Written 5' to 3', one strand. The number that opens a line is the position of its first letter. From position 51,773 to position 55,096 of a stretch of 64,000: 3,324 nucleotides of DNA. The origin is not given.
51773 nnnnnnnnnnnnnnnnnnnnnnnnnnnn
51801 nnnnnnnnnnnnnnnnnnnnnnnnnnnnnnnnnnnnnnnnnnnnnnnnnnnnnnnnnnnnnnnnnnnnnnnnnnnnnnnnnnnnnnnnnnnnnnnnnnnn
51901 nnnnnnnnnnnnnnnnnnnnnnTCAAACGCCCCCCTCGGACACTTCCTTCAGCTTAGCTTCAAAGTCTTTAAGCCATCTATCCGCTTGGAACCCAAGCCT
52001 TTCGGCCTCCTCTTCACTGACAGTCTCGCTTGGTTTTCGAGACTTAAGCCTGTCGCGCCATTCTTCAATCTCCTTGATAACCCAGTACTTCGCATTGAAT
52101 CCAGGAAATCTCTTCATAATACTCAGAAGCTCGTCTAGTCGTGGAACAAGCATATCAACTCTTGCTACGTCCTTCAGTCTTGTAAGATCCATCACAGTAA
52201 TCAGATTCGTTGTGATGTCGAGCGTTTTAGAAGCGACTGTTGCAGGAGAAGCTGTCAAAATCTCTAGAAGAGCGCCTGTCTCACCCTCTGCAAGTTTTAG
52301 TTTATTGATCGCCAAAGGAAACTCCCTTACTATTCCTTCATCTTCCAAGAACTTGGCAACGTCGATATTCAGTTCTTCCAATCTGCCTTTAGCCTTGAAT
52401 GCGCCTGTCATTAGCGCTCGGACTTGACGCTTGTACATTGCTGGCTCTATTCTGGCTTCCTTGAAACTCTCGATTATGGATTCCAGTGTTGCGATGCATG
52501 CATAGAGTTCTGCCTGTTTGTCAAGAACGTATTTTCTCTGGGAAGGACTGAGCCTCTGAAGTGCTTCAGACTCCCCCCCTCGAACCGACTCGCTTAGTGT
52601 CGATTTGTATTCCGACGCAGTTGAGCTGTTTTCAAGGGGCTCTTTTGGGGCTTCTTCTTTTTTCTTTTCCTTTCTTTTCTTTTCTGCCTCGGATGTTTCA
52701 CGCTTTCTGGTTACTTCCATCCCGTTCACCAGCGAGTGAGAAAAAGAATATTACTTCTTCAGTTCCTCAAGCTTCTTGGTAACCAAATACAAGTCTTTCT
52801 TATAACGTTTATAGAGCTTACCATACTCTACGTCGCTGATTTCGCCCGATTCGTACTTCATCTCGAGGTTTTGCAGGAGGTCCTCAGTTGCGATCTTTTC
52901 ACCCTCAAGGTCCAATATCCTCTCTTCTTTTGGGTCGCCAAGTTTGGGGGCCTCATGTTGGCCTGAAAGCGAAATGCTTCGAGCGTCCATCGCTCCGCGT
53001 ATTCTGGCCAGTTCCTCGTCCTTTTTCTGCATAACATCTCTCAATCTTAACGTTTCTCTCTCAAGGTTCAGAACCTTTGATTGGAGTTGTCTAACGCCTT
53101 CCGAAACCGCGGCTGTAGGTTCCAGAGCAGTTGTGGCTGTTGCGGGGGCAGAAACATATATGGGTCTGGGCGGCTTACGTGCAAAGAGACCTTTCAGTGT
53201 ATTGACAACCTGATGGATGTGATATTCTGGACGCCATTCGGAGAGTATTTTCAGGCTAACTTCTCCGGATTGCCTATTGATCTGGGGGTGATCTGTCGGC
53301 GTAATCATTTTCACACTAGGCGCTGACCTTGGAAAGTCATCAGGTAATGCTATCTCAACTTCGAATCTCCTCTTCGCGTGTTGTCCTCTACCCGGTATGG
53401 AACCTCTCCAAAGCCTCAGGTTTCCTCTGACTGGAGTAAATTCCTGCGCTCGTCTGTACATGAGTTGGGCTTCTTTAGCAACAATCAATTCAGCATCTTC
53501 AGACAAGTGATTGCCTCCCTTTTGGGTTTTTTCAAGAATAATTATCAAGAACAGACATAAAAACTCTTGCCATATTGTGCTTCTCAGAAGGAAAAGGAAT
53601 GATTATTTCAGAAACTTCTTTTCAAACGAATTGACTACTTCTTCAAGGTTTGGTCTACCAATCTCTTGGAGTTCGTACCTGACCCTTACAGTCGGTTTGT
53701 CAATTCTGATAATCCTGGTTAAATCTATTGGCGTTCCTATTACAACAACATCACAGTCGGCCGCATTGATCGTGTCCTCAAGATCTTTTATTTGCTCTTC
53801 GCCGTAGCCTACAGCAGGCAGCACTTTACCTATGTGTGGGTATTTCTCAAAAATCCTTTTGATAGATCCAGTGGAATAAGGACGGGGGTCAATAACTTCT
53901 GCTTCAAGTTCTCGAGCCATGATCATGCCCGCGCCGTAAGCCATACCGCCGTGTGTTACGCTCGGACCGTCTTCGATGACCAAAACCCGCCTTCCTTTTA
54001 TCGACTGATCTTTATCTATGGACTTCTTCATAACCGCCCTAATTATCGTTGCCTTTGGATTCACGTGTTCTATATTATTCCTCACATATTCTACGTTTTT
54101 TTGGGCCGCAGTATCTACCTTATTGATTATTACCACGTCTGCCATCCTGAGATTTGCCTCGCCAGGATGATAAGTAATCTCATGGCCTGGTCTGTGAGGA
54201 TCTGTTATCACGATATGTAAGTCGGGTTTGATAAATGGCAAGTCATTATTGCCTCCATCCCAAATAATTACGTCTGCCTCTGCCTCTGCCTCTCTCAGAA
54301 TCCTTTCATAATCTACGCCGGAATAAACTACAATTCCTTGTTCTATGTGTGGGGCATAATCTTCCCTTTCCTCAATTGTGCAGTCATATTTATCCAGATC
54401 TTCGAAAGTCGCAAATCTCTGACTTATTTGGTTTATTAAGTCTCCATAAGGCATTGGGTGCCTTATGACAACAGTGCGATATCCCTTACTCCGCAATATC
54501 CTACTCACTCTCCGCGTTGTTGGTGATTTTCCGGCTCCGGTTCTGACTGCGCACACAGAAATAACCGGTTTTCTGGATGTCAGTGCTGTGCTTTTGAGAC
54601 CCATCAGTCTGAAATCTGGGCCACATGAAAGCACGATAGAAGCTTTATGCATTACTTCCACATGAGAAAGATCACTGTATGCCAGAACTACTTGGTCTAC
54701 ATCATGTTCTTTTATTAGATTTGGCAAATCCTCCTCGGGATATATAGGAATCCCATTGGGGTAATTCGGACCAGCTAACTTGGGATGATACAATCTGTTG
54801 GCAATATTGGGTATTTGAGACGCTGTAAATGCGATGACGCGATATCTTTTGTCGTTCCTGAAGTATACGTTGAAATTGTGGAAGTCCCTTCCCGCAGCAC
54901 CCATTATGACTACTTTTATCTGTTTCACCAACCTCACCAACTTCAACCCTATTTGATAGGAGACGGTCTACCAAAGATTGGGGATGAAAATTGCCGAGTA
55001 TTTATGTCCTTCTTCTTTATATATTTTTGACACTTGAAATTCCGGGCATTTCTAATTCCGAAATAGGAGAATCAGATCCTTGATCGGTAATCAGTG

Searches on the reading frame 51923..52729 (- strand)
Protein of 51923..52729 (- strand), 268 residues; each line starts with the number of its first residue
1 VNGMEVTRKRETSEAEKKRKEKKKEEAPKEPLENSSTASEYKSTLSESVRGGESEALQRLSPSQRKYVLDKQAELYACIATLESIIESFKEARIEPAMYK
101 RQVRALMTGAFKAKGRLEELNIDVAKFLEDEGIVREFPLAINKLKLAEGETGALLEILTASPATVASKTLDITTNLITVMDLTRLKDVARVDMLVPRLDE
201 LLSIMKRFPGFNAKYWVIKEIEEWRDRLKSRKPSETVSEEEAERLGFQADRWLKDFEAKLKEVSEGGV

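Call 36: search_protein_families(library=pfam, proteins=[window:51923-52729:-], max_evalue=0.001)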
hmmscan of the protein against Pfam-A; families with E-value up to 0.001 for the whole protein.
window:51923-52729:- (268 aa): 1 family
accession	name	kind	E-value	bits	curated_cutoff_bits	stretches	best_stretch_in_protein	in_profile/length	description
PF03997.17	VPS28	-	8.2e-17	62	24.5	1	73-260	2-188/188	VPS28 protein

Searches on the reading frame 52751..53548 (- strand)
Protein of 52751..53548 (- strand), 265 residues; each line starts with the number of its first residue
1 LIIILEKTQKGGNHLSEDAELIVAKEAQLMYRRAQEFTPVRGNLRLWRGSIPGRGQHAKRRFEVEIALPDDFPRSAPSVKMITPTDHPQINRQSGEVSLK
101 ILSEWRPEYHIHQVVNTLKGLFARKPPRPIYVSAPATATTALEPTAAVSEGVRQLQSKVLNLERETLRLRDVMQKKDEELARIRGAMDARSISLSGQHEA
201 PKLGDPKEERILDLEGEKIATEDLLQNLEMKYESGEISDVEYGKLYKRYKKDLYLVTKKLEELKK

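Call 57: search_protein_families(library=pfam, proteins=[window:52751-53548:-], max_evalue=1)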
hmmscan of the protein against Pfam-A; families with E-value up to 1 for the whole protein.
window:52751-53548:- (265 aa): 4 families
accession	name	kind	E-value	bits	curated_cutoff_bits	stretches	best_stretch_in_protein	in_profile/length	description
PF00179.31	UQ_con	-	5.7e-17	62.1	27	1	38-125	20-111/140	Ubiquitin-conjugating enzyme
PF05743.18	UEV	-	8e-07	29.4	27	1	47-127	35-120/121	UEV domain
PF18822.6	CdvA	-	0.0013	19.2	30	1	208-258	46-96/123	CdvA-like coiled-coil domain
PF09851.14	SHOCT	-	0.22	11.8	27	1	224-242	2-20/28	Short C-terminal domain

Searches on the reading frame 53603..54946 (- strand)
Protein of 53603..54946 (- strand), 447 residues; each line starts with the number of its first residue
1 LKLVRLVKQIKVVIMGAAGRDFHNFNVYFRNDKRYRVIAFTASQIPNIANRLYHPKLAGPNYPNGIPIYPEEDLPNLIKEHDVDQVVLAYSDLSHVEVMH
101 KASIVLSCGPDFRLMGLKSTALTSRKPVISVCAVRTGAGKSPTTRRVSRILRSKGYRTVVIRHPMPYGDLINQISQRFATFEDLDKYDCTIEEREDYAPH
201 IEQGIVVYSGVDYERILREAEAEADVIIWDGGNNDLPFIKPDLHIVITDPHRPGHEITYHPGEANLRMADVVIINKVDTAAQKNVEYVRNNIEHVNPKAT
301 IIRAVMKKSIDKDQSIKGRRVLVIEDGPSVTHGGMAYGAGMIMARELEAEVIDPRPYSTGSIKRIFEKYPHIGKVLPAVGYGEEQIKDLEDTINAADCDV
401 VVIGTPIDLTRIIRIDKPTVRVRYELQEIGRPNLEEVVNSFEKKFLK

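Call 57: search_protein_families(library=pfam, proteins=[window:53603-54946:-], max_evalue=1)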
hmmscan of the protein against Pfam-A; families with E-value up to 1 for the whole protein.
window:53603-54946:- (447 aa): 11 families
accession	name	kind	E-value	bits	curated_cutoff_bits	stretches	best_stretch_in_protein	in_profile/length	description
PF02606.20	LpxK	-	1.6e-05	24.6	27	2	123-161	32-71/328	Tetraacyldisaccharide-1-P 4'-kinase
PF02492.25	cobW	-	6.2e-05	23.1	20.7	1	243-302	117-179/180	CobW/HypB/UreG, nucleotide-binding domain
PF00009.33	GTP_EFTU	-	0.024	14.6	26.5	1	267-393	121-182/188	Elongation factor Tu GTP binding domain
PF01408.29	GFO_IDH_MocA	-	0.035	15.2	24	0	361-406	27-71/120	Oxidoreductase family, NAD-binding Rossmann fold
PF01656.29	CbiA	-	0.055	13.9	25.4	1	129-161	1-33/125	CobQ/CobB/MinD/ParA nucleotide binding domain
PF03976.20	PPK2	-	0.11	12.5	22.3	0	113-165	17-69/229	Polyphosphate kinase 2 (PPK2)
PF02223.23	Thymidylate_kin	-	0.13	12.3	27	1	137-176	6-47/185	Thymidylate kinase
PF00582.32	Usp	-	0.16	12.9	24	0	165-227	44-107/141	Universal stress protein family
PF04851.21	ResIII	-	0.24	11.7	22.5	1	133-208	29-105/164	Type III restriction enzyme, res subunit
PF02302.22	PTS_IIB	-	0.28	12.3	23.6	0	384-439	35-89/90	PTS system, Lactose/Cellobiose specific IIB subunit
PF03308.22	MeaB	-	0.35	10.3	23.1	0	266-298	170-205/273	Methylmalonyl Co-A mutase-associated GTPase MeaB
